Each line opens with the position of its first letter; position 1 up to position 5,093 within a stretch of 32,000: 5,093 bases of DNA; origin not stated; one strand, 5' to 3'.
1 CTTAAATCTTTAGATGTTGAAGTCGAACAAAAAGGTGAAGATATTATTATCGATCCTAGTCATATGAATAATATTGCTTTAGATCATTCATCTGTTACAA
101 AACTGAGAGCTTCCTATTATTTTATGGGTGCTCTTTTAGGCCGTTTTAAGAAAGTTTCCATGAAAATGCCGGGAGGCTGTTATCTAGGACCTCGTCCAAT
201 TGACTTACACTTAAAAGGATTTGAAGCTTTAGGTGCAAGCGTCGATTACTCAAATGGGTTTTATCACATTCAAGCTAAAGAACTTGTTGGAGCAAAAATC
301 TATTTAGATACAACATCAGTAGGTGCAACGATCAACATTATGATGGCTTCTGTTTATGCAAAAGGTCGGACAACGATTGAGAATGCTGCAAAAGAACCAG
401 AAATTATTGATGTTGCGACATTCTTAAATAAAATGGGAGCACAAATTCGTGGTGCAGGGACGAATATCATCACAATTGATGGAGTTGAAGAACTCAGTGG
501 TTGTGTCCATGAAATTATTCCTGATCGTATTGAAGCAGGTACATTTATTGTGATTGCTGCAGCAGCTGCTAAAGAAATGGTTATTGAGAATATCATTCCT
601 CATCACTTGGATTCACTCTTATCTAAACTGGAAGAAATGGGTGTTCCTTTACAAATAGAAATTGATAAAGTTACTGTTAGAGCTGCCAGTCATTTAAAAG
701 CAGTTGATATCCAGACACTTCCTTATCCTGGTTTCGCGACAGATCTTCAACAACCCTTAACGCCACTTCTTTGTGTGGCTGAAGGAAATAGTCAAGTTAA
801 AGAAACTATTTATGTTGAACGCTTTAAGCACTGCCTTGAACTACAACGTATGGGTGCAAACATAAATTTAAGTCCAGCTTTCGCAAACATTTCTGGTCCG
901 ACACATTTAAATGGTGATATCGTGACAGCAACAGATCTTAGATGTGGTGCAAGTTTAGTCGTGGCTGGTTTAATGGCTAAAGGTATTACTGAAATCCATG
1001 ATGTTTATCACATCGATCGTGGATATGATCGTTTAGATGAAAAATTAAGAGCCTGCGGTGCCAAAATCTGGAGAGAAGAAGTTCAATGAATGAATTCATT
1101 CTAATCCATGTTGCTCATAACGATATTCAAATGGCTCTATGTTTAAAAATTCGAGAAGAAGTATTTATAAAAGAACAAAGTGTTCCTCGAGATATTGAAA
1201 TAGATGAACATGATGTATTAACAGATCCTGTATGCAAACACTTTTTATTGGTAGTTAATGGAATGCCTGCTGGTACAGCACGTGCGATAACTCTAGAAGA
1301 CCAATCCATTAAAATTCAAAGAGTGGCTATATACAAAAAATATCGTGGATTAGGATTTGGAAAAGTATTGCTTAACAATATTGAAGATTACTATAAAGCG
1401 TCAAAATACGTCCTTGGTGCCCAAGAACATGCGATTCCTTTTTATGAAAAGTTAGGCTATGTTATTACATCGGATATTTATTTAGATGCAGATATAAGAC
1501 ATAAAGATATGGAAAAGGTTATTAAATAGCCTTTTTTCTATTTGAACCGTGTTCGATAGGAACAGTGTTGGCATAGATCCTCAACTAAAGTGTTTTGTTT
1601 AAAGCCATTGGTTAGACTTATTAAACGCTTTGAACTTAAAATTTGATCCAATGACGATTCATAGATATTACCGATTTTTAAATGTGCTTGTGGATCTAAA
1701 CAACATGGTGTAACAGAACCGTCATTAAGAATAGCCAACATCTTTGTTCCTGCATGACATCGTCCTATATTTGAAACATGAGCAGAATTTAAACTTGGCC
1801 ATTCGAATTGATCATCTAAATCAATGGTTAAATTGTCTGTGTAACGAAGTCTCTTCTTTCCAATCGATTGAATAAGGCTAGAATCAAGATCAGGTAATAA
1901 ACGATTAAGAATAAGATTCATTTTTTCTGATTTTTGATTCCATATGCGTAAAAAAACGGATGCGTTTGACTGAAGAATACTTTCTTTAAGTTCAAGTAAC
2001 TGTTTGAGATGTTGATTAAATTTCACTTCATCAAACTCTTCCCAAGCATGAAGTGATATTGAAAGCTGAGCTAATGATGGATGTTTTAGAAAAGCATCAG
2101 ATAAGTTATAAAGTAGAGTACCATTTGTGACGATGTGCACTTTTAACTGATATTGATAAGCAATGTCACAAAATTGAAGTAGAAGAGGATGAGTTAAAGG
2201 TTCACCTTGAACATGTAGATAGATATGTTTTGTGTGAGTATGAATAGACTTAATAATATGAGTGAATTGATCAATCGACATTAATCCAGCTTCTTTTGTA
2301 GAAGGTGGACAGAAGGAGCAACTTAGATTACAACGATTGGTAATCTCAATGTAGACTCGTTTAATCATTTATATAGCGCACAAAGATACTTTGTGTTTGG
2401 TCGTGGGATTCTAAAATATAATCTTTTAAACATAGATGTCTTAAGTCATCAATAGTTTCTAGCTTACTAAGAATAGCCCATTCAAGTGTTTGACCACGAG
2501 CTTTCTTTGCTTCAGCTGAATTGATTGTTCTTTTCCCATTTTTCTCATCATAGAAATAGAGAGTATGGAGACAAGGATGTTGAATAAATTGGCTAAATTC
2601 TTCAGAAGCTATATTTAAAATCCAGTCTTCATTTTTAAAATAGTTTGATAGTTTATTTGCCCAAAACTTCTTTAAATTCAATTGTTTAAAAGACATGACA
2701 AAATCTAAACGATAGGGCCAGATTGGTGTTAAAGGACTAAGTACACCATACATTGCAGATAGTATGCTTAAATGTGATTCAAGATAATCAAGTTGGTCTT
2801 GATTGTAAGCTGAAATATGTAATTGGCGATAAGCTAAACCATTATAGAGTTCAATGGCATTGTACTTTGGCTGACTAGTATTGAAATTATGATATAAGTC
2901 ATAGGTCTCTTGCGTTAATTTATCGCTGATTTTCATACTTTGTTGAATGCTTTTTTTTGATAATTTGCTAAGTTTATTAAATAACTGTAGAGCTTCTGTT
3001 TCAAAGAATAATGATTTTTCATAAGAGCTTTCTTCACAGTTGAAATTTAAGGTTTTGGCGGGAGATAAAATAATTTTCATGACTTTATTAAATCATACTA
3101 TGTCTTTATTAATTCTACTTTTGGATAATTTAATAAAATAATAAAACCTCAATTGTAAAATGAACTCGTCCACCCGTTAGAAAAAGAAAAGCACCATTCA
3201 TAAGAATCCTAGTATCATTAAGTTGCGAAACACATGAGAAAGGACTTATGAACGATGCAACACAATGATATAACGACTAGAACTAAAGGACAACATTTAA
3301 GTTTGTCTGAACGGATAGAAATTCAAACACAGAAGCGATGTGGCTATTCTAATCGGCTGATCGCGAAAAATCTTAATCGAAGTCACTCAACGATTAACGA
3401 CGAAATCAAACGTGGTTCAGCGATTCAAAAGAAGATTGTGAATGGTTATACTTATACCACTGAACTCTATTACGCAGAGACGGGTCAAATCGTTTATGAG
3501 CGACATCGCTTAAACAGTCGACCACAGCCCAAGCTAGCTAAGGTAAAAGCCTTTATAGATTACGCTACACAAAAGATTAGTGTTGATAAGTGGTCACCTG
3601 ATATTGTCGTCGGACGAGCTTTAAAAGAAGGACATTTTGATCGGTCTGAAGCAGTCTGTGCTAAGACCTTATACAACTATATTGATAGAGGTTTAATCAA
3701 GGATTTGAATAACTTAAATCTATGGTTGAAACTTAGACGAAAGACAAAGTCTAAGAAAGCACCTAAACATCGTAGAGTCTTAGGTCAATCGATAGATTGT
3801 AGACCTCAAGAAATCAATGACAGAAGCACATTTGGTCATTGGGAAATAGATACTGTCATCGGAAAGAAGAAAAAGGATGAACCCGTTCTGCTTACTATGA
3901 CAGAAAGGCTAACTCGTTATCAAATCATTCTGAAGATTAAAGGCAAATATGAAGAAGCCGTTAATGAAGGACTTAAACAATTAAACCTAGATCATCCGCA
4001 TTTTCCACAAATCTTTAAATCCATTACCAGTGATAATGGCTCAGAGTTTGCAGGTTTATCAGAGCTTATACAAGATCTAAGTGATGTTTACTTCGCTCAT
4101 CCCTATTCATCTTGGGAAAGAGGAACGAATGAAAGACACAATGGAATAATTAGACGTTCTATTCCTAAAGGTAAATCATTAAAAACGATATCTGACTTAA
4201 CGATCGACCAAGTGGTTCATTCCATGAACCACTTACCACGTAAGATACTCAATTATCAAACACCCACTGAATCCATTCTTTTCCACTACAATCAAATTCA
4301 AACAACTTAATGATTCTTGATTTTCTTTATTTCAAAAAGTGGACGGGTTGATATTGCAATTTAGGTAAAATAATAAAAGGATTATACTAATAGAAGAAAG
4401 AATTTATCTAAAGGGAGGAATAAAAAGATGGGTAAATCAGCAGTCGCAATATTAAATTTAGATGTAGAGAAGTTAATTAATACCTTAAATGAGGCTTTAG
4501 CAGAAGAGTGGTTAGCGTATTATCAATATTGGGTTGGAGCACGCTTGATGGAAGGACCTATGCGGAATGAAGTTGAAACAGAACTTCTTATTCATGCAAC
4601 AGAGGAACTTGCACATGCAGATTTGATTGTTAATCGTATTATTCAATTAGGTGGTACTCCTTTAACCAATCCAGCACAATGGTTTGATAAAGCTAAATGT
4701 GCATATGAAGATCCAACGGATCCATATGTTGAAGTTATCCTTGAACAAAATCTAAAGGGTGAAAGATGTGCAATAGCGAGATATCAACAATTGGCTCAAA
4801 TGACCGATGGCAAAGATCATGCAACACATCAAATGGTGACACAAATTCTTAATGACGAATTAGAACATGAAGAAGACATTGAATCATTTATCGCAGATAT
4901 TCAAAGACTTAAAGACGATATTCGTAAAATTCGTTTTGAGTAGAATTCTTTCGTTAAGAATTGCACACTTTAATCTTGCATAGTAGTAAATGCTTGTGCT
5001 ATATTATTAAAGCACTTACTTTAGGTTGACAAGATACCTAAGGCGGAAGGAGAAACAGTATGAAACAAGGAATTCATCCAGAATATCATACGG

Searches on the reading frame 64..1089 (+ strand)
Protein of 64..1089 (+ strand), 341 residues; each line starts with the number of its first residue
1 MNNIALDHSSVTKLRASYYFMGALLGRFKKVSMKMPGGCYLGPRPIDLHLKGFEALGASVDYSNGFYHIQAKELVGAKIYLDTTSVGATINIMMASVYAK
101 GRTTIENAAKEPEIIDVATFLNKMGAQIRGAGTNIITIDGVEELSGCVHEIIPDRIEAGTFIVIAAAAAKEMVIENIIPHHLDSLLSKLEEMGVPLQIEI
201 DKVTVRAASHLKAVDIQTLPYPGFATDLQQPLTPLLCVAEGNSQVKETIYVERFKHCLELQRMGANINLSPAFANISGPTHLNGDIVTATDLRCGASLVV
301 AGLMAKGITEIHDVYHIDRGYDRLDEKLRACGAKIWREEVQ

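Call 40: search_protein_families(library=pfam, proteins=[window:64-1089:+], max_evalue=0.00001)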
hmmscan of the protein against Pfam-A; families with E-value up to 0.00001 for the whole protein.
window:64-1089:+ (341 aa): 1 family
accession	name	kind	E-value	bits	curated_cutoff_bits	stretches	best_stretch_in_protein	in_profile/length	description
PF00275.25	EPSP_synthase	-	2.4e-79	267.5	22.8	1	9-328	83-417/417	EPSP synthase (3-phosphoshikimate 1-carboxyvinyltransferase)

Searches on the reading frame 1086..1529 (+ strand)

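Call 90: search_protein_families(library=pfam, proteins=[window:1086-1529:+], max_evalue=0.0001)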
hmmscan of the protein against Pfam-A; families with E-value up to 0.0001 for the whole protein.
window:1086-1529:+ (147 aa): 3 families
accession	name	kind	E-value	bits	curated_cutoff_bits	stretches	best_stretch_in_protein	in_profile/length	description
PF13673.13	Acetyltransf_10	-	4.8e-13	49.6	23.6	1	50-145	31-127/128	Acetyltransferase (GNAT) domain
PF00583.31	Acetyltransf_1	-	4.1e-12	46.8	20.7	1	30-125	15-116/116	Acetyltransferase (GNAT) family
PF13508.13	Acetyltransf_7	-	3.2e-11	43.9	27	1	52-126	5-83/84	Acetyltransferase (GNAT) domain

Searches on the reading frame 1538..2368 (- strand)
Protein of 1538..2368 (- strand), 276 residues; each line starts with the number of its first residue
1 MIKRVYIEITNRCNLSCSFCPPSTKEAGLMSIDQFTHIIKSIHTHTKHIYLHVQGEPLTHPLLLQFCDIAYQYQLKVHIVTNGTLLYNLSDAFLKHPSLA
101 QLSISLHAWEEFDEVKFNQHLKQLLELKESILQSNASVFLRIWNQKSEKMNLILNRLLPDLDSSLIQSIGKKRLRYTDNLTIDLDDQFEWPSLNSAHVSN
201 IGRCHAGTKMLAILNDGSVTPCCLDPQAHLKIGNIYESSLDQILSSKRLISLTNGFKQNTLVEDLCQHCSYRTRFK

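Call 90: search_protein_families(library=pfam, proteins=[window:1538-2368:-], max_evalue=0.0001)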
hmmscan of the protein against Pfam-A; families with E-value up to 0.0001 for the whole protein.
window:1538-2368:- (276 aa): 2 families
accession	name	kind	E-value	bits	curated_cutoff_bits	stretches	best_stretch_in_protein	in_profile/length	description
PF13186.11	SPASM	-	6.7e-13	49.2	21.5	1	204-269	1-66/67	Iron-sulfur cluster-binding domain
PF04055.27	Radical_SAM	-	3e-11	44.2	29.5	1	7-112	1-115/166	Radical SAM superfamily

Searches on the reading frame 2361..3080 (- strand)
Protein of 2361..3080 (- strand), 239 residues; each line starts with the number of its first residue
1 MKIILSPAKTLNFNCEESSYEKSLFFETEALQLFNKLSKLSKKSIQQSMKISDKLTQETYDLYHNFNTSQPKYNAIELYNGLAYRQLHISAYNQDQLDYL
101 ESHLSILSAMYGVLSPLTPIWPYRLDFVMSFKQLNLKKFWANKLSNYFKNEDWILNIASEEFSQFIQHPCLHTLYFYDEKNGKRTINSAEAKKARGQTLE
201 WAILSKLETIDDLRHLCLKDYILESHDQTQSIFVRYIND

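Call 90: search_protein_families(library=pfam, proteins=[window:2361-3080:-], max_evalue=0.0001)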
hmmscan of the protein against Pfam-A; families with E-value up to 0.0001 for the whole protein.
window:2361-3080:- (239 aa): 1 family
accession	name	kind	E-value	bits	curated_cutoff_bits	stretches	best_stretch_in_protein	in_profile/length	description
PF03883.20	H2O2_YaaD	-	2.6e-59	201.1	29.6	1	1-224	1-233/236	Peroxide stress protein YaaA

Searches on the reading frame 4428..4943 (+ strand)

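Call 90: search_protein_families(library=pfam, proteins=[window:4428-4943:+], max_evalue=0.0001)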
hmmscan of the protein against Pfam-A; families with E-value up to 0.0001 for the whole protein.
window:4428-4943:+ (171 aa): 1 family
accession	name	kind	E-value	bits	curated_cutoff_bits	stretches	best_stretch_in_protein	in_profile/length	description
PF00210.30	Ferritin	-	2.3e-29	102.6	24.5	1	17-160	1-141/142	Ferritin-like domain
